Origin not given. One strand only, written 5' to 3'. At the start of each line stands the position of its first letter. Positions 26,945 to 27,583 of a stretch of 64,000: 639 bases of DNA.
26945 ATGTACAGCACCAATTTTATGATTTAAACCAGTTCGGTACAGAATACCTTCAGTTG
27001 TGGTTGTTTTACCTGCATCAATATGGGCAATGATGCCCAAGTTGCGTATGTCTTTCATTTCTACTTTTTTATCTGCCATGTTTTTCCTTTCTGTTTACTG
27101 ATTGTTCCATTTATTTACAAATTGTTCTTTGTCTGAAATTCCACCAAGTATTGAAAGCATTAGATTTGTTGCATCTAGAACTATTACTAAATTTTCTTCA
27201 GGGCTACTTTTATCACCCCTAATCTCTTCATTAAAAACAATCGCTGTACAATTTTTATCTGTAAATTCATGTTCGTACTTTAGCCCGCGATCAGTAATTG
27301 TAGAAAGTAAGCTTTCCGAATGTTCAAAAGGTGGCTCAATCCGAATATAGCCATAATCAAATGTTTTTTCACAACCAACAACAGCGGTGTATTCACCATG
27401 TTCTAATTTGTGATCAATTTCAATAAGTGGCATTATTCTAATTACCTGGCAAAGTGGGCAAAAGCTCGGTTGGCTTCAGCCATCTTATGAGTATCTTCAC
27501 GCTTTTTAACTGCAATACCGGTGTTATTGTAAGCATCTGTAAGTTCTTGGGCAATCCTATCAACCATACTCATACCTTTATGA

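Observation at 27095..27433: A second inserted ORF (112 aa, acidic) sits between rpsG and fusA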

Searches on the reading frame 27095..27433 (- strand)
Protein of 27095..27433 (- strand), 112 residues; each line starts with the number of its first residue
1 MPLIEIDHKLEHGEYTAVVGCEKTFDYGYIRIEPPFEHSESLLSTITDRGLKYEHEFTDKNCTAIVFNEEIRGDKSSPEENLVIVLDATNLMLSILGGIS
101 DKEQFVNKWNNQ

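Call 3: search_protein_families(library=pfam, proteins=[window:27095-27433:-], max_evalue=10)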
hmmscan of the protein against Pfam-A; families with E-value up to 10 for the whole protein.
window:27095-27433:- (112 aa): 0 families

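Call 4: search_protein_families(library=ncbifam, proteins=[window:27095-27433:-], max_evalue=10)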
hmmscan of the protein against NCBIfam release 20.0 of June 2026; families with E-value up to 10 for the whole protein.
window:27095-27433:- (112 aa): 0 families

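Call 5: search_solved_structures(query=window:27095-27433:-, max_evalue=10)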
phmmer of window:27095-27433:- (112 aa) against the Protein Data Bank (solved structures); distinct sequences matched with E-value up to 10: 4.
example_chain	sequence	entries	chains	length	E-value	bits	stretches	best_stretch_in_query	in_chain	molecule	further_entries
2n37_A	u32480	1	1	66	0.83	13.4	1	43-70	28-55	AVR-Pia protein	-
6q76_B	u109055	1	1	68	0.89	13.3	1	43-70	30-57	AVR-Pia protein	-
9rsv_B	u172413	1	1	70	0.95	13.2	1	43-70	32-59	AVR-Pia protein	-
2myw_A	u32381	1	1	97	1.7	12.4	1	43-70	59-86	AVR-Pia protein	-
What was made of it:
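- Tried and rejected: The single protein gives a best E of 0.83, to AVR-Pia, which is noise (call 5).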

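Call 6: find_homologous_proteins(query=window:27095-27433:-, max_evalue=0.01)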
Query window:27095-27433:- (112 aa): 3 proteins with E <= 0.01 among 3 candidates.
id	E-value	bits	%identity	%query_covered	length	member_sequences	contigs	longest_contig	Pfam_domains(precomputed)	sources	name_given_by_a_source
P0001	6.4e-67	241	98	100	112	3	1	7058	-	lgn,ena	-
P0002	3.6e-47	177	71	100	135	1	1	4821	-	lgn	-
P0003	6.8e-46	173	68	100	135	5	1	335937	-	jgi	jgi:hypothetical protein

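Call 8: find_encoding_contigs(protein=P0003, flank=10000)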
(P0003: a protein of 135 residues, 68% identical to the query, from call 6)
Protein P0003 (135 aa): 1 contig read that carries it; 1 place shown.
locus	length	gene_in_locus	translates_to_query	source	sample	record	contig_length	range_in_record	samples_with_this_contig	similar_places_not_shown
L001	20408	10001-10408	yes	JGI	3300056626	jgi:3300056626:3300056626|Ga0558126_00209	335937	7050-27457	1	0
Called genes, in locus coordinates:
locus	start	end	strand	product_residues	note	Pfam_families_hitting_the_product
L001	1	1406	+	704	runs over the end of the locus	PF13306:LRR_5, PF06458:MucBP (weak)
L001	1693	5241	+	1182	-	PF04563:RNA_pol_Rpb2_1, PF04561:RNA_pol_Rpb2_2, PF04565:RNA_pol_Rpb2_3, PF10385:RNA_pol_Rpb2_45, PF00562:RNA_pol_Rpb2_6, PF04560:RNA_pol_Rpb2_7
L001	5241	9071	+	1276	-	PF04997:RNA_pol_Rpb1_1, PF00623:RNA_pol_Rpb1_2, PF04983:RNA_pol_Rpb1_3, PF05000:RNA_pol_Rpb1_4 (weak), PF04998:RNA_pol_Rpb1_5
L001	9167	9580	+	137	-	PF00164:Ribosom_S12_S23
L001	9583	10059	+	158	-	PF00177:Ribosomal_S7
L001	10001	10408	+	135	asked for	-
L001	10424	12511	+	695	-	PF00009:GTP_EFTU, PF03144:GTP_EFTU_D2, PF22042:EF-G_D2, PF14492:EFG_III, PF16658:RF3_C (weak), PF03764:EFG_IV, PF00679:EFG_C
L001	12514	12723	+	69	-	-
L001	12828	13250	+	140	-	PF00009:GTP_EFTU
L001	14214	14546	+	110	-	PF00338:Ribosomal_S10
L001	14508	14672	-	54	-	-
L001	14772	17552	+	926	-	PF02393:US22 (faint), PF06739:SBBP (faint), PF08450:SGL (faint), PF13449:Phytase-like (faint), PF24684:Vgb_lyase (faint), PF25021:TEN_NHL (faint), PF01436:NHL (weak), PF01436:NHL, +1 more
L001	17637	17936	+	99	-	-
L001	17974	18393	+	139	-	-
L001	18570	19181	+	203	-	PF00297:Ribosomal_L3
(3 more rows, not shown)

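Call 9: find_encoding_contigs(protein=P0002, flank=10000)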
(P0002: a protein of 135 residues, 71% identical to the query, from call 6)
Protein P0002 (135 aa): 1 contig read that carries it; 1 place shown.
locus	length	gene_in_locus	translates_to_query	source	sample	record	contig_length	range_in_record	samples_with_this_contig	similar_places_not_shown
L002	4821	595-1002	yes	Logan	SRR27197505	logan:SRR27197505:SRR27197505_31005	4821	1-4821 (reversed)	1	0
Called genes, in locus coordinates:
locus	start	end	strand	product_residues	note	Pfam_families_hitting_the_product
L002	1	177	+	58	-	?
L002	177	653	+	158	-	PF00177:Ribosomal_S7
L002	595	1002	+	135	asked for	-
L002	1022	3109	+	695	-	PF00009:GTP_EFTU, PF03144:GTP_EFTU_D2, PF22042:EF-G_D2, PF14492:EFG_III, PF16658:RF3_C, PF03764:EFG_IV, PF00679:EFG_C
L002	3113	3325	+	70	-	-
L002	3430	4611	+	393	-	PF00009:GTP_EFTU, PF03144:GTP_EFTU_D2, PF03143:GTP_EFTU_D3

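Call 10: find_encoding_contigs(protein=P0001, flank=10000)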
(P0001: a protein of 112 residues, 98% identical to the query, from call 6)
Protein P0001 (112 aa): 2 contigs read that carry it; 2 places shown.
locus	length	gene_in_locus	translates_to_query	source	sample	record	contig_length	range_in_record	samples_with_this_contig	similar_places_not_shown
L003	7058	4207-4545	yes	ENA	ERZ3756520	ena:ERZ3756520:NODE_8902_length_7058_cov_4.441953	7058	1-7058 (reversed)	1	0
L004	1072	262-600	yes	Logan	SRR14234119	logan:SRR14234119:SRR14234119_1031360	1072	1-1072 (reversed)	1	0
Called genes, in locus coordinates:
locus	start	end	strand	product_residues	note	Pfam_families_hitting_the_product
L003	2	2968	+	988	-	?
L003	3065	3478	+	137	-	PF00164:Ribosom_S12_S23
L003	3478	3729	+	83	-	-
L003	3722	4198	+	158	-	PF00177:Ribosomal_S7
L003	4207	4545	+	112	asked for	-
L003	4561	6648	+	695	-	PF00009:GTP_EFTU, PF03144:GTP_EFTU_D2, PF22042:EF-G_D2, PF14492:EFG_III, PF16658:RF3_C (weak), PF03764:EFG_IV, PF00679:EFG_C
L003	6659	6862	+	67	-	-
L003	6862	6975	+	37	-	-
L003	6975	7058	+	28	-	?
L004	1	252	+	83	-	?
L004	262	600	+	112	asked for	-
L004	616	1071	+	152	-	?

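Call 16: search_protein_representatives(protein=window:27095-27433:-)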
Query: 112 residues. Proteins with E-value up to 0.001 (for the whole library): 18; up to 1e-10: 5; up to 1e-30: 0. The best 18 are listed.
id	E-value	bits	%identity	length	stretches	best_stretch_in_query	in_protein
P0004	3.9e-24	101.4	44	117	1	1-110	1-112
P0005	1.7e-16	76.8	36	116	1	1-111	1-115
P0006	1.7e-13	67.2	46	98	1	1-80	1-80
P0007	5.8e-12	62.2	40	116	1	11-110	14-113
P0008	8.4e-12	61.7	37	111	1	3-110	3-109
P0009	2.7e-10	56.9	35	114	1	10-111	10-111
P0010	4.2e-09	53.1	31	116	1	1-109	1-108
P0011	1.0e-07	48.6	33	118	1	8-108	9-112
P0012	3.5e-06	43.6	34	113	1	2-111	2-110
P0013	1.2e-05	42.0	32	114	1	1-109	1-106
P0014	4.1e-05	40.2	31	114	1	2-109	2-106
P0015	4.2e-05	40.2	33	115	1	3-111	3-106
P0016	6.0e-05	39.7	31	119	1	1-110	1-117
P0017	1.4e-04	38.5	30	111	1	10-110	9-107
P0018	1.4e-04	38.5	36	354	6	25-51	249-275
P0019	3.3e-04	37.3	30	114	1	3-110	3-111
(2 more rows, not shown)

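Call 18: predict_structure(alignment_id=A1)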
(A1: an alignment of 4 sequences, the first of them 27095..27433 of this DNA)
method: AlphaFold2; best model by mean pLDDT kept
length: 112 residues; sequences in the alignment: 4
mean_pLDDT: 61.3   pTM: 0.50
mean pLDDT of the five models: 61.3, 53.0, 52.1, 50.9, 48.8
residues with pLDDT >= 90: 0; 70-90: 23; 50-70: 74; < 50: 15
segments of 3 or more residues with pLDDT < 50: 1-5, 107-112
pLDDT, mean of each block of 10 residues (from residue 1): 46 65 62 68 64 75 71 57 63 58 48 43
secondary structure, 60 per line:
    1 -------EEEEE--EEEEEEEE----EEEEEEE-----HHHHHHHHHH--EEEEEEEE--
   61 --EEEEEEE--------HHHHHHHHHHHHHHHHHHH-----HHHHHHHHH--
elements in order: E8-12 E15-22 E27-33 H39-48 E51-58 E63-69 H78-96 H102-110

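Call 20: find_homologous_proteins(query=A2, max_evalue=0.001)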
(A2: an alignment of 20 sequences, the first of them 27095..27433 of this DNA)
Query A2 (20 sequences) (112 aa, profile of the alignment): 13 proteins with E <= 0.001 among 619 candidates.
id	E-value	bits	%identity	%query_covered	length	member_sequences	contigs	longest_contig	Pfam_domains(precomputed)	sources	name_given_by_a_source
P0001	3.6e-39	151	98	100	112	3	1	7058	-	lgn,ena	-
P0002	5.8e-39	150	71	100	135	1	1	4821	-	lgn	-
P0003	3.4e-37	144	68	100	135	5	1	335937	-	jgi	jgi:hypothetical protein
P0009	1.7e-34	136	36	90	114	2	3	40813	-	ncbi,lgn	-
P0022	7.3e-32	127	36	97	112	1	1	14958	-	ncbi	-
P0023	6.1e-30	121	33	97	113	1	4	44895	-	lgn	-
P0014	1.1e-29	120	29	97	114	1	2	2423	-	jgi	jgi:hypothetical protein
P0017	1.4e-29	120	30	90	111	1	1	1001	-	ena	-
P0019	8.1e-29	118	30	97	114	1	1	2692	-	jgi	jgi:hypothetical protein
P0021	1.1e-27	114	35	49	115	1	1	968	-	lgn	-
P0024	3.0e-24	103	28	97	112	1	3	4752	-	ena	-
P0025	3.0e-21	93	27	100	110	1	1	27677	-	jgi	jgi:hypothetical protein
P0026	5.8e-10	57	27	50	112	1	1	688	-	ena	-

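Call 21: search_protein_families(library=pfam, alignment_id=A2, max_evalue=1)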
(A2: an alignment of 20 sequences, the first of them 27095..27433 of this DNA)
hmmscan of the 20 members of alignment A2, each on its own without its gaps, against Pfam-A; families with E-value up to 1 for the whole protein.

A. member 1, window:27095-27433:- (112 aa): 0 families

B. families by the number of members that match (of 20 scanned): 8 families
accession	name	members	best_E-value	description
PF07070.16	Spo0M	1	0.036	SpoOM protein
PF23921.1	DUF7260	1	0.036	Domain of unknown function (DUF7260)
PF09545.15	RE_AccI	1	0.054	AccI restriction endonuclease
PF20306.3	Sp-DndD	1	0.12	Small protein found in certain Dnd DNA modification systems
PF21610.2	FlgA_N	1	0.13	Flagellar protein FlgA, N-terminal domain-like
PF09957.15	VapB_antitoxin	1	0.14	Bacterial antitoxin of type II TA system, VapB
PF18676.6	MBG_2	1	0.2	MBG domain (YGX type)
PF21001.2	YqiJ_N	1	0.23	Inner membrane protein YqiJ, N-terminal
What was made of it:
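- On YbjN / T3SS-chaperone-like superfamily: No such family appears among the Pfam hits of 20 members at E<=1 (call 21).
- On DUF520/YajQ (PF04461): No hit for ORF112 or for 20 family members (calls 3, 21).
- Closest known: DUF520 / YajQ. Different: ORF112 members give no DUF520 hit (calls 3, 21).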

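Call 22: find_encoding_contigs(protein=P0009, flank=6000, max_places=3)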
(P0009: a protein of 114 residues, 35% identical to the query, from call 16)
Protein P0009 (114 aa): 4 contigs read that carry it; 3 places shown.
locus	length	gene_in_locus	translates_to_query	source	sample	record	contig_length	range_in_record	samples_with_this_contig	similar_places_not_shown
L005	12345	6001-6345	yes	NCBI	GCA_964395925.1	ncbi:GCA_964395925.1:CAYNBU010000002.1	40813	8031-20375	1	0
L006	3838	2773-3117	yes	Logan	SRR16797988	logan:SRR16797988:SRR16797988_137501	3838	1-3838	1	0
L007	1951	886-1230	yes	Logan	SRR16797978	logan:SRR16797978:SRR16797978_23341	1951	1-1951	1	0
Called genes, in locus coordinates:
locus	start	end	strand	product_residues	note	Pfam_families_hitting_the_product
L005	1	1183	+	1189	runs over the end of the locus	PF04563:RNA_pol_Rpb2_1, PF04561:RNA_pol_Rpb2_2, PF04565:RNA_pol_Rpb2_3, PF10385:RNA_pol_Rpb2_45, PF00562:RNA_pol_Rpb2_6, PF04560:RNA_pol_Rpb2_7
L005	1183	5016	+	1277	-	PF04997:RNA_pol_Rpb1_1, PF00623:RNA_pol_Rpb1_2, PF04983:RNA_pol_Rpb1_3, PF05000:RNA_pol_Rpb1_4 (weak), PF04998:RNA_pol_Rpb1_5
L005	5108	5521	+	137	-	PF00164:Ribosom_S12_S23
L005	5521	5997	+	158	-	PF00177:Ribosomal_S7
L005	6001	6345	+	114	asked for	-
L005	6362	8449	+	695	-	PF00009:GTP_EFTU, PF03144:GTP_EFTU_D2, PF22042:EF-G_D2, PF14492:EFG_III, PF16658:RF3_C, PF03764:EFG_IV, PF00679:EFG_C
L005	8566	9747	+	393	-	PF00009:GTP_EFTU, PF03144:GTP_EFTU_D2, PF03143:GTP_EFTU_D3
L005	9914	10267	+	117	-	PF00338:Ribosomal_S10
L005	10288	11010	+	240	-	-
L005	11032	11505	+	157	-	PF00293:NUDIX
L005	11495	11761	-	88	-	-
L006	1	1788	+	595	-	?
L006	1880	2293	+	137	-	PF00164:Ribosom_S12_S23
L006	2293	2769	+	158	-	PF00177:Ribosomal_S7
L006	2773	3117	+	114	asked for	-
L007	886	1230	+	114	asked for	-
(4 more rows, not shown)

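Call 23: find_encoding_contigs(protein=P0022, flank=6000, max_places=3)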
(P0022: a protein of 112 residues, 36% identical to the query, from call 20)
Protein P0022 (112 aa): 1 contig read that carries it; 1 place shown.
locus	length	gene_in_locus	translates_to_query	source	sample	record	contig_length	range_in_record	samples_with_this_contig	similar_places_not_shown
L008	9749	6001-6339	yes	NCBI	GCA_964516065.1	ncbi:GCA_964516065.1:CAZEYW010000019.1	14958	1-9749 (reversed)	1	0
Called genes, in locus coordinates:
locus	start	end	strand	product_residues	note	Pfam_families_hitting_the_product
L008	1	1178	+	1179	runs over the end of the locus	PF04563:RNA_pol_Rpb2_1, PF04561:RNA_pol_Rpb2_2, PF04565:RNA_pol_Rpb2_3, PF10385:RNA_pol_Rpb2_45, PF00562:RNA_pol_Rpb2_6, PF04560:RNA_pol_Rpb2_7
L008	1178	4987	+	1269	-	PF04997:RNA_pol_Rpb1_1, PF00623:RNA_pol_Rpb1_2, PF04983:RNA_pol_Rpb1_3, PF05000:RNA_pol_Rpb1_4 (weak), PF04998:RNA_pol_Rpb1_5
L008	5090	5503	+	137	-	PF00164:Ribosom_S12_S23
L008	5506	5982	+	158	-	PF00177:Ribosomal_S7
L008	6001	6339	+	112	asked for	-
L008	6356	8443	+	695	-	PF00009:GTP_EFTU, PF03144:GTP_EFTU_D2, PF22042:EF-G_D2, PF14492:EFG_III, PF16658:RF3_C (weak), PF03764:EFG_IV, PF00679:EFG_C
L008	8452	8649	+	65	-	-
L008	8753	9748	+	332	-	?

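Call 24: find_encoding_contigs(protein=P0023, flank=6000, max_places=3)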
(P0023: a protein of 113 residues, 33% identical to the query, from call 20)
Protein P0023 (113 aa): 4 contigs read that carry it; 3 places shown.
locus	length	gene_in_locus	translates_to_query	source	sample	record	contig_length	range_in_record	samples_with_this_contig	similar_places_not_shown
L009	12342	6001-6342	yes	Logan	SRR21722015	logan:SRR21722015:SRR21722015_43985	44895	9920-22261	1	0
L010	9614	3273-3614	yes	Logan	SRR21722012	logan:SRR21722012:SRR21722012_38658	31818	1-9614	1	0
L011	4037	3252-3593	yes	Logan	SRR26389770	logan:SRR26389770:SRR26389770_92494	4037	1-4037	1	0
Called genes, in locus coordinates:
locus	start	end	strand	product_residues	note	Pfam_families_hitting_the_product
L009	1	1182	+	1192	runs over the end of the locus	PF04563:RNA_pol_Rpb2_1, PF04561:RNA_pol_Rpb2_2, PF04565:RNA_pol_Rpb2_3, PF10385:RNA_pol_Rpb2_45, PF00562:RNA_pol_Rpb2_6, PF04560:RNA_pol_Rpb2_7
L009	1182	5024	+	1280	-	PF04997:RNA_pol_Rpb1_1, PF00623:RNA_pol_Rpb1_2, PF04983:RNA_pol_Rpb1_3, PF04998:RNA_pol_Rpb1_5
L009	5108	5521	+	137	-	PF00164:Ribosom_S12_S23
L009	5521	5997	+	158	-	PF00177:Ribosomal_S7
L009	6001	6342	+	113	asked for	-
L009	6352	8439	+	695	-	PF00009:GTP_EFTU, PF03144:GTP_EFTU_D2, PF22042:EF-G_D2, PF14492:EFG_III, PF16658:RF3_C (weak), PF03764:EFG_IV, PF00679:EFG_C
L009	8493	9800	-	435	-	PF13439:Glyco_transf_4, PF13579:Glyco_trans_4_4 (faint), PF00534:Glycos_transf_1, PF13692:Glyco_trans_1_4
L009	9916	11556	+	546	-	PF22422:MGH1-like_GH (weak)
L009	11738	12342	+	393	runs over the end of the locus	PF00009:GTP_EFTU, PF03144:GTP_EFTU_D2, PF03143:GTP_EFTU_D3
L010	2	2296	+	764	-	?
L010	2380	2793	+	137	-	PF00164:Ribosom_S12_S23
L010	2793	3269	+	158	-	PF00177:Ribosomal_S7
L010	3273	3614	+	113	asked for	-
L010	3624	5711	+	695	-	PF00009:GTP_EFTU, PF03144:GTP_EFTU_D2, PF22042:EF-G_D2, PF14492:EFG_III, PF16658:RF3_C (weak), PF03764:EFG_IV, PF00679:EFG_C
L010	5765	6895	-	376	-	PF13439:Glyco_transf_4 (weak), PF00534:Glycos_transf_1, PF13692:Glyco_trans_1_4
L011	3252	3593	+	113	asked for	-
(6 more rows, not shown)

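Call 25: find_encoding_contigs(protein=P0025, flank=6000, max_places=3)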
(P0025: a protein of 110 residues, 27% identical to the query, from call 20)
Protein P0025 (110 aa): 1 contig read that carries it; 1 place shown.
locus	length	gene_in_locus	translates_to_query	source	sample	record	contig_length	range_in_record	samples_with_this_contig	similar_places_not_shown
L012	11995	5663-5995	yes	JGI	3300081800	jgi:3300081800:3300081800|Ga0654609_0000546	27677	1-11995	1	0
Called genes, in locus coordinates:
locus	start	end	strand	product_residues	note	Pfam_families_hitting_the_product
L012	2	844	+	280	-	?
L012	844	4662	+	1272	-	PF04997:RNA_pol_Rpb1_1, PF00623:RNA_pol_Rpb1_2, PF04983:RNA_pol_Rpb1_3, PF04998:RNA_pol_Rpb1_5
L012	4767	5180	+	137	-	PF00164:Ribosom_S12_S23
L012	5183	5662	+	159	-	PF00177:Ribosomal_S7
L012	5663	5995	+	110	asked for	-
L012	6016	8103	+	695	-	PF00009:GTP_EFTU, PF03144:GTP_EFTU_D2, PF22042:EF-G_D2, PF14492:EFG_III, PF16658:RF3_C, PF03764:EFG_IV, PF00679:EFG_C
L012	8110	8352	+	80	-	-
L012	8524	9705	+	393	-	PF00009:GTP_EFTU, PF03144:GTP_EFTU_D2, PF03143:GTP_EFTU_D3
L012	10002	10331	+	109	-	-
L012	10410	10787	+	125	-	PF00338:Ribosomal_S10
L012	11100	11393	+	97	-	-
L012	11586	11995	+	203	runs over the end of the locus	PF00297:Ribosomal_L3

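Call 34: fold_search(model_id=the predicted structure, library=pdb)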
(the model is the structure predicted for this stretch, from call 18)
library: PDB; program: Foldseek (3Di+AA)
matches with E <= 10: 1224; with E <= 0.001: 0
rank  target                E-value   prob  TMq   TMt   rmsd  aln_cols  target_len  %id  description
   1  3kxy_H                4.6e-03  0.95  0.33  0.30   6.5       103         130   10  Crystal Structure of the ExsC-ExsE Complex (released 2010-06-30)
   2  6vvg_A                9.6e-03  0.90  0.37  0.19   9.7       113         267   12  Structure of the Cydia pomonella Granulovirus kinase, PK-1 (released 2021-02-03)
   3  10ju_A                1.2e-02  0.60  0.30  0.15  10.2       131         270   15  Crystal Structure of serine/threonine-protein kinase (AEK1) T376D, S395D Mutant from Trypanosoma brucei (AMP-PNP) (released 2026-02-04)
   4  9z8k_A                1.3e-02  0.63  0.31  0.15  10.1       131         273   14  Crystal Structure of serine/threonine-protein kinase (AEK1) from Trypanosoma brucei (released 2025-11-26)
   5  2hw7                  1.5e-02  0.94  0.31  0.16   5.2        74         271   15  Crystal Structure of Mnk2-D228G in complex with Staurosporine (released 2006-08-29)
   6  5g6v_A                1.6e-02  0.98  0.38  0.17   4.2        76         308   17  Crystal structure of the PCTAIRE1 kinase in complex with inhibitor (released 2016-11-23)
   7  9z8k_B                1.8e-02  0.63  0.32  0.17  10.1       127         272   14  Crystal Structure of serine/threonine-protein kinase (AEK1) from Trypanosoma brucei (released 2025-11-26)
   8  2y4p_A                1.9e-02  0.94  0.34  0.18   5.3        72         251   14  Dimeric structure of DAPK-1 catalytic domain (released 2012-01-18)
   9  3kxy_B                2.0e-02  0.82  0.31  0.28   6.1        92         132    9  Crystal Structure of the ExsC-ExsE Complex (released 2010-06-30)
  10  4yzc_A                2.3e-02  0.98  0.37  0.13   3.8        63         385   21  Crystal structure of pIRE1alpha in complex with staurosporine (released 2015-11-11)
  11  3kxy_F                2.3e-02  0.82  0.34  0.30   6.6       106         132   11  Crystal Structure of the ExsC-ExsE Complex (released 2010-06-30)
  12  9ymt                  2.4e-02  0.47  0.30  0.16  12.2       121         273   16  Staphylococcus aureus serine/threonine kinase Stk1 with inhibitor GW779439X (released 2026-03-11)
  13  6w3e_A                2.6e-02  0.84  0.36  0.14   9.7       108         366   16  Structure of phosphorylated IRE1 in complex with G-0701 (released 2020-12-09)
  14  7bmk_A                2.7e-02  0.97  0.35  0.12   3.9        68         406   19  ATP-Competitive Partial Antagonists-'PAIR's-Rheostatically Modulate IRE1alpha's Kinase Helix-alphaC to Segregate its R (released 2021-09-29)
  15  10bl_A                2.9e-02  0.87  0.34  0.14   6.4        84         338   15  Crystal Structure of serine/threonine-protein kinase (AEK1) from Trypanosoma cruzi in complex ADP (released 2026-01-21)
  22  3kxy_A                3.3e-02  0.72  0.31  0.27   6.6        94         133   11  Crystal Structure of the ExsC-ExsE Complex (released 2010-06-30)
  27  3kxy_J                3.7e-02  0.69  0.32  0.29   6.7        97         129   10  Crystal Structure of the ExsC-ExsE Complex (released 2010-06-30)
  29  3kxy_D                3.9e-02  0.69  0.32  0.30   6.1        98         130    9  Crystal Structure of the ExsC-ExsE Complex (released 2010-06-30)
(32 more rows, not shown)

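Call 38: predict_structure(alignment_id=A3)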
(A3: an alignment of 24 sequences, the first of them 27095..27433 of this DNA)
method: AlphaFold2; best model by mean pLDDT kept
length: 112 residues; sequences in the alignment: 24
mean_pLDDT: 89.5   pTM: 0.82
mean pLDDT of the five models: 89.5, 88.4, 88.2, 87.7, 87.6
residues with pLDDT >= 90: 67; 70-90: 39; 50-70: 6; < 50: 0
segments of 3 or more residues with pLDDT < 50: none
pLDDT, mean of each block of 10 residues (from residue 1): 89 95 89 93 85 95 94 76 93 93 87 66
secondary structure, 60 per line:
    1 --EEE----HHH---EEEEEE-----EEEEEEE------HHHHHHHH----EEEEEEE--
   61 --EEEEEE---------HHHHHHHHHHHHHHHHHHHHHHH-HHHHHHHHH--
elements in order: E3-5 E16-21 E27-33 H40-47 E52-58 E63-68 H78-100 H102-110
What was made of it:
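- Closest known: YbjN / type III secretion chaperone-like fold. Different: ORF112 lacks the N-terminal helix and has an extra C-terminal helix (call 38).
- Checked: AlphaFold2 gives pLDDT 89.5 and pTM 0.82 (call 38).
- The AF2 fold is confident (call 38).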
